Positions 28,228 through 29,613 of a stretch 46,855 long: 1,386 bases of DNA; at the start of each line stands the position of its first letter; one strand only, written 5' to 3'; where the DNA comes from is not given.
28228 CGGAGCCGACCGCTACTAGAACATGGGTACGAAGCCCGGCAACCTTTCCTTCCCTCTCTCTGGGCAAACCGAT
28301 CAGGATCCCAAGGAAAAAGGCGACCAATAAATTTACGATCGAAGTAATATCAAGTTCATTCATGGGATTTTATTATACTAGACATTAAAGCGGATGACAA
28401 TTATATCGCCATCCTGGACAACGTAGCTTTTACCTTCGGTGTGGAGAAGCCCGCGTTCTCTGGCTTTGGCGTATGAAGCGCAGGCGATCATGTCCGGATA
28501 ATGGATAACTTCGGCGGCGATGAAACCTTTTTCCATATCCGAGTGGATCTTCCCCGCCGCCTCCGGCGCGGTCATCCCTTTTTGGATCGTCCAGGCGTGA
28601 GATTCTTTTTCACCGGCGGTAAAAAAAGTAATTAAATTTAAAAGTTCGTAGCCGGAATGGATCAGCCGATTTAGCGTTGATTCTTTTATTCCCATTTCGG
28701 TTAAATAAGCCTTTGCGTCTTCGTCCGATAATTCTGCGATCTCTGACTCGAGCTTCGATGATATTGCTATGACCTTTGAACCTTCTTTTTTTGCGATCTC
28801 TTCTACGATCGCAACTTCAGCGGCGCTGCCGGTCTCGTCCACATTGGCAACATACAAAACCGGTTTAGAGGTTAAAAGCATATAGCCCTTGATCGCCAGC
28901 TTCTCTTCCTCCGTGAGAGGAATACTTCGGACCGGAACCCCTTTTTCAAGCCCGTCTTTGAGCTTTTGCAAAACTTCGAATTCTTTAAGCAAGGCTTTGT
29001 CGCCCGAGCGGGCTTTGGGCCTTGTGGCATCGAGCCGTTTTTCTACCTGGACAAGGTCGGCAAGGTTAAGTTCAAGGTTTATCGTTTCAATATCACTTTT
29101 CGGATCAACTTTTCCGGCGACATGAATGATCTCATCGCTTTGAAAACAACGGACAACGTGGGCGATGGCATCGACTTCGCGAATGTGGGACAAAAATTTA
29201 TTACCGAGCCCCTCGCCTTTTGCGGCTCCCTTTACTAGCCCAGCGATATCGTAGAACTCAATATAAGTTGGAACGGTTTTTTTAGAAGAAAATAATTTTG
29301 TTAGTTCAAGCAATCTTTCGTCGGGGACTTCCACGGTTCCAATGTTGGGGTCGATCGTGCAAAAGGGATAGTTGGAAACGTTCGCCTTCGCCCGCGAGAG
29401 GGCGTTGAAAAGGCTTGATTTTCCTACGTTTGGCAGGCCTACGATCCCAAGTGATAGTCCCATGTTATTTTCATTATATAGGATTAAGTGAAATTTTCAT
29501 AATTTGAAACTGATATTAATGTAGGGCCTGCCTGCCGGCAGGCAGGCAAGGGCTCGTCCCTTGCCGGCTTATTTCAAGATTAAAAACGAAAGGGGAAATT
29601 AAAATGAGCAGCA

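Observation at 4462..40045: Five orphan genes at three loci share one bipartite motif, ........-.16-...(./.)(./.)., with sigma-28/FliA-like geometry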

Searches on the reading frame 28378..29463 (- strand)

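Call 9: search_protein_families(library=pfam, proteins=[window:28378-29463:-], max_evalue=0.00001)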
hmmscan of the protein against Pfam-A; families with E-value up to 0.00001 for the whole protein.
window:28378-29463:- (361 aa): 3 families
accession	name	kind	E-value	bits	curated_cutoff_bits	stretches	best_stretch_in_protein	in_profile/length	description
PF06071.19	YchF-GTPase_C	-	3.1e-37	127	27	1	277-360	1-84/84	Protein of unknown function (DUF933)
PF01926.29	MMR_HSR1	-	5.1e-24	85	21.9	1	5-109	2-86/113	50S ribosome-binding GTPase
PF02421.24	FeoB_N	-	1.4e-10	41.3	27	1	6-49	4-47/156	Ferrous iron transport protein B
